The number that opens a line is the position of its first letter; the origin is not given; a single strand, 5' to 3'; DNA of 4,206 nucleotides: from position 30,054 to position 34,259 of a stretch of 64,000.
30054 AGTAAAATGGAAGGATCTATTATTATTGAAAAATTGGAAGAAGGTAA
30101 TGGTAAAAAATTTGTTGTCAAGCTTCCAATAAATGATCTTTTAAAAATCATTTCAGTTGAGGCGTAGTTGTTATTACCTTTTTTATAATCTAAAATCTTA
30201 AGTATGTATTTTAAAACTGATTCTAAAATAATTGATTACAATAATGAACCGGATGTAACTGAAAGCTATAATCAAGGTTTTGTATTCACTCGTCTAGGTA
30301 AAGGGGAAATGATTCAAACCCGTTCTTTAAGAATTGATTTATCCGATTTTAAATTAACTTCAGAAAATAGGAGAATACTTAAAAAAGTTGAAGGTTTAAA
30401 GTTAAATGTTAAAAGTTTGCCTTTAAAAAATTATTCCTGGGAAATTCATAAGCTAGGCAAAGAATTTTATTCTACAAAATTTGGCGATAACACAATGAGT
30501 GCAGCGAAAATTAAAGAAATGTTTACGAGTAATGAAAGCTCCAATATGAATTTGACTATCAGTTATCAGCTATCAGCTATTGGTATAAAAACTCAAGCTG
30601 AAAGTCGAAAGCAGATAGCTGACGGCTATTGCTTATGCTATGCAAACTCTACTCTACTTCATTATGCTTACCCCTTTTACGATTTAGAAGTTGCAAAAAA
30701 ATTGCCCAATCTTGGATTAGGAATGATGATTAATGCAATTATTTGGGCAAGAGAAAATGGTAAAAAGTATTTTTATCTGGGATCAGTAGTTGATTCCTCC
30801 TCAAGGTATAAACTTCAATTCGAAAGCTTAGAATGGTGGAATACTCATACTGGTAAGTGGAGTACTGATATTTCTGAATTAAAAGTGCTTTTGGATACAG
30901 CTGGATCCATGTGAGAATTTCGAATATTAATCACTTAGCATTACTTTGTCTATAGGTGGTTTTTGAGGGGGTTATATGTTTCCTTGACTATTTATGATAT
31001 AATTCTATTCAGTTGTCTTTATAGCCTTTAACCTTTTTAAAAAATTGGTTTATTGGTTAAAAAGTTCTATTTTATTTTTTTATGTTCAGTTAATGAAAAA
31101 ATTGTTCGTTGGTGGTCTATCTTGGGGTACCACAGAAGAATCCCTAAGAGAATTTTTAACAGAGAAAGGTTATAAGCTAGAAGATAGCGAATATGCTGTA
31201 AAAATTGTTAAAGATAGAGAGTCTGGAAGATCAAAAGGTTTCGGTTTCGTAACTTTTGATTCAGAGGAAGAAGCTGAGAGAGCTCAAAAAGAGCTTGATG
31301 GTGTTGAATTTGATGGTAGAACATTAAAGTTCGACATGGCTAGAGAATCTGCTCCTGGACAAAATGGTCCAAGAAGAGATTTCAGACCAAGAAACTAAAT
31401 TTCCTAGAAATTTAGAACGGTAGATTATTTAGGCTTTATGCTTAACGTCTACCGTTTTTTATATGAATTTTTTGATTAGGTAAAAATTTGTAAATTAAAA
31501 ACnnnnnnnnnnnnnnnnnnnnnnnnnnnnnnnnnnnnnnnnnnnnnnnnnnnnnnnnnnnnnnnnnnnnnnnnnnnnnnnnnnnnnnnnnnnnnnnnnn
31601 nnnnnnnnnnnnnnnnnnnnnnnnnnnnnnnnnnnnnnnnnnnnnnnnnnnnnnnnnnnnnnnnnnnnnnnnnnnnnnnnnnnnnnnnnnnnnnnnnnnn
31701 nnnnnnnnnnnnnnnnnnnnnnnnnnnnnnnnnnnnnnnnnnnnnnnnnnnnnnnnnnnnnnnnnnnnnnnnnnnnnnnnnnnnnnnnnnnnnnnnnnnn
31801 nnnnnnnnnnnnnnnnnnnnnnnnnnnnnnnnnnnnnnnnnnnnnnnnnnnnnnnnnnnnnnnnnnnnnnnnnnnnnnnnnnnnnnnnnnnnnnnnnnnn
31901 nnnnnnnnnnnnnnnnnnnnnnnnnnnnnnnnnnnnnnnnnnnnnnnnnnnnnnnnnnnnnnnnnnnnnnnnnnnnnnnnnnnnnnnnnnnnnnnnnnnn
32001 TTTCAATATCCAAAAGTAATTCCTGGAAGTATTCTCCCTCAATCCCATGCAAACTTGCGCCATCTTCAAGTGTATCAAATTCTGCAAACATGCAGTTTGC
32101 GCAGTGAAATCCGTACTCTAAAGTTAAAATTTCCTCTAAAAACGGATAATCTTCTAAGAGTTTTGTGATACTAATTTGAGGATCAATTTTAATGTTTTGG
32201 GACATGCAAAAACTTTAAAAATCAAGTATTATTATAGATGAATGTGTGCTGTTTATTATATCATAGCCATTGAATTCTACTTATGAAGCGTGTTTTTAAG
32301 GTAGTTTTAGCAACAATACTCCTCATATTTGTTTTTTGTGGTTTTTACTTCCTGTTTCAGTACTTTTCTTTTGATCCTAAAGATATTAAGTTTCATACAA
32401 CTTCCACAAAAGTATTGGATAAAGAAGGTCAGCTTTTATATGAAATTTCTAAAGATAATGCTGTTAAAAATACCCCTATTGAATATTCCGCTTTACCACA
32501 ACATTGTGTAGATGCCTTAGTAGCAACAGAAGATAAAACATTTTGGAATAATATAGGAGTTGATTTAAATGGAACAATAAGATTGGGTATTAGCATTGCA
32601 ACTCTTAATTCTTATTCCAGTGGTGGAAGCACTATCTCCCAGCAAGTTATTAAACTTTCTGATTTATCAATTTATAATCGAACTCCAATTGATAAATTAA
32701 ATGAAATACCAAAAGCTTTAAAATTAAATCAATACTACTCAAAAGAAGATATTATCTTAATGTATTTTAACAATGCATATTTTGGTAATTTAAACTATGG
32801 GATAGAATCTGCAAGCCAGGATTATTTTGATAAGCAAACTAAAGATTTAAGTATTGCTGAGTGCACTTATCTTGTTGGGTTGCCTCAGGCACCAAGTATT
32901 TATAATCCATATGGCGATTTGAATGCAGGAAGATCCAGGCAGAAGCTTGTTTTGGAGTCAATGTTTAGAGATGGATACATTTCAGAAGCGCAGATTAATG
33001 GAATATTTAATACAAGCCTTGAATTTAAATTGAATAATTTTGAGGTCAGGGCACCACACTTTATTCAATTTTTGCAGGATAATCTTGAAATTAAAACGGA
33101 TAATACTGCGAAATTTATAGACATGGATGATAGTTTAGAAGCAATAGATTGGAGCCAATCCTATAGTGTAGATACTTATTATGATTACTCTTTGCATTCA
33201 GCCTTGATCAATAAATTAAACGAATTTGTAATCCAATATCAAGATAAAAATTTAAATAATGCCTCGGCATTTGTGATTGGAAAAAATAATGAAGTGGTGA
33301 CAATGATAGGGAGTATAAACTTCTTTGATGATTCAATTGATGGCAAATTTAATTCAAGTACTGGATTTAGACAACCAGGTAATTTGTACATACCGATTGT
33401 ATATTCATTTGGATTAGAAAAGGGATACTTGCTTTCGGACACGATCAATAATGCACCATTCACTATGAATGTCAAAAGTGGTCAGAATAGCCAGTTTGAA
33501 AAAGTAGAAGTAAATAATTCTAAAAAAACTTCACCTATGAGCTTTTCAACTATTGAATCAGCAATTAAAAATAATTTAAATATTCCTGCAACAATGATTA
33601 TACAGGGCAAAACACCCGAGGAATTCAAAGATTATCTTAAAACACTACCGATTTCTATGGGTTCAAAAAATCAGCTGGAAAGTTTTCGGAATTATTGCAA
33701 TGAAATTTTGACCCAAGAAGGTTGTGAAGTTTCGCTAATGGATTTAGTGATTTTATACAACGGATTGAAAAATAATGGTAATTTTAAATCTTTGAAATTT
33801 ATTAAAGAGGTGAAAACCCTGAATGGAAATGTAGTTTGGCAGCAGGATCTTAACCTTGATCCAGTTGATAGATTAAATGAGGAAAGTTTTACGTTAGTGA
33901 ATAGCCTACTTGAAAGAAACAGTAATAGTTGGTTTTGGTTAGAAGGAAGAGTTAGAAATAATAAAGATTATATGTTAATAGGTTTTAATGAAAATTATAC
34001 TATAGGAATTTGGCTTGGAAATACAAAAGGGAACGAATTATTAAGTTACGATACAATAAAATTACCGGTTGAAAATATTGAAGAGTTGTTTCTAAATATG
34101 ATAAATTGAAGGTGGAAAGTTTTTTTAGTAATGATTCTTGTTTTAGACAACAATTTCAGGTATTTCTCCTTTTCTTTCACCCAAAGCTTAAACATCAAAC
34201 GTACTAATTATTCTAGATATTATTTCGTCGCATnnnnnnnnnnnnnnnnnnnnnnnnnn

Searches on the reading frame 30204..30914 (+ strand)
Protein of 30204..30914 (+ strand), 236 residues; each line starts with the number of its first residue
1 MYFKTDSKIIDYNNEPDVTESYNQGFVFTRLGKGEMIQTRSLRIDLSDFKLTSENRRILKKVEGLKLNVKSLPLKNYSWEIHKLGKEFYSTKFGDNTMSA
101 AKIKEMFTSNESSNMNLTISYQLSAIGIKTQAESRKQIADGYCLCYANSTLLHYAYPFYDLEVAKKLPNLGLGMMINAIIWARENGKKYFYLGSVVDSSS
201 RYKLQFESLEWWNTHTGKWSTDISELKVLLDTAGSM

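Call 10: search_protein_families(library=pfam, proteins=[window:30204-30914:+], max_evalue=0.01)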
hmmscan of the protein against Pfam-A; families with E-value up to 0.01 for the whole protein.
window:30204-30914:+ (236 aa): 1 family
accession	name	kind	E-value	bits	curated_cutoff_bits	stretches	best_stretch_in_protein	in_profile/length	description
PF04377.21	ATE_C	-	3e-05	25.1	25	1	147-211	56-120/122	Arginine-tRNA-protein transferase, C terminus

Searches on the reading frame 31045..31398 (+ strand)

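Call 10: search_protein_families(library=pfam, proteins=[window:31045-31398:+], max_evalue=0.01)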
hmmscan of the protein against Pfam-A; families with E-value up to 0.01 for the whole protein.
window:31045-31398:+ (117 aa): 3 families
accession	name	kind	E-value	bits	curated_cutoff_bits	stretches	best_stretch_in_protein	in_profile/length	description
PF00076.28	RRM_1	-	1.6e-18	66.8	20.7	1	20-95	1-70/70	RNA recognition motif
PF24475.1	RBD_DEAH11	-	0.0012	19.4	28.4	1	58-98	73-112/115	DEAH11-like, RNA-binding domain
PF16367.11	RRM_7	-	0.006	17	27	1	18-77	2-62/94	RNA recognition motif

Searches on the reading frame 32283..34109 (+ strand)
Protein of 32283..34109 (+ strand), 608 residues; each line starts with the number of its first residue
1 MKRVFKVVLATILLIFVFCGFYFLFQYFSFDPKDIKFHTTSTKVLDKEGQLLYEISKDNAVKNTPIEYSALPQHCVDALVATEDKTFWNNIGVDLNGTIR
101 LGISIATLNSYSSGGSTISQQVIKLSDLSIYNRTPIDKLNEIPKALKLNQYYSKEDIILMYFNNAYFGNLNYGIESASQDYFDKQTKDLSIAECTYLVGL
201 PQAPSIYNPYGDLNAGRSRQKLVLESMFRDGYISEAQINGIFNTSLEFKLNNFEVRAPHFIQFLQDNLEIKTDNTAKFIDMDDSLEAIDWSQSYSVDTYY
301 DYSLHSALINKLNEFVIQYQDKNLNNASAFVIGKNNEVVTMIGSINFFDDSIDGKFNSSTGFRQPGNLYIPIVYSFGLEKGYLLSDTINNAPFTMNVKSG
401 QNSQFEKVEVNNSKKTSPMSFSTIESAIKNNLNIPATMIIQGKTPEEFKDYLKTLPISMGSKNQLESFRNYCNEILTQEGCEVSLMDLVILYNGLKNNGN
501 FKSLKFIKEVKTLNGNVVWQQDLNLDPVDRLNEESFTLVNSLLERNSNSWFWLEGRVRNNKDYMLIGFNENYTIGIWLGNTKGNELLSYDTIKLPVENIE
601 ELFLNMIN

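Call 10: search_protein_families(library=pfam, proteins=[window:32283-34109:+], max_evalue=0.01)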
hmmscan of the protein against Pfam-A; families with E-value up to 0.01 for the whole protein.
window:32283-34109:+ (608 aa): 2 families
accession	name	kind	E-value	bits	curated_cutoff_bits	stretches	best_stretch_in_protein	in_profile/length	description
PF00912.28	Transgly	-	9.5e-48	162.4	27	1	49-227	2-177/178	Transglycosylase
PF00905.27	Transpeptidase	-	0.00013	21.7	22.1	1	360-534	37-206/299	Penicillin binding protein transpeptidase domain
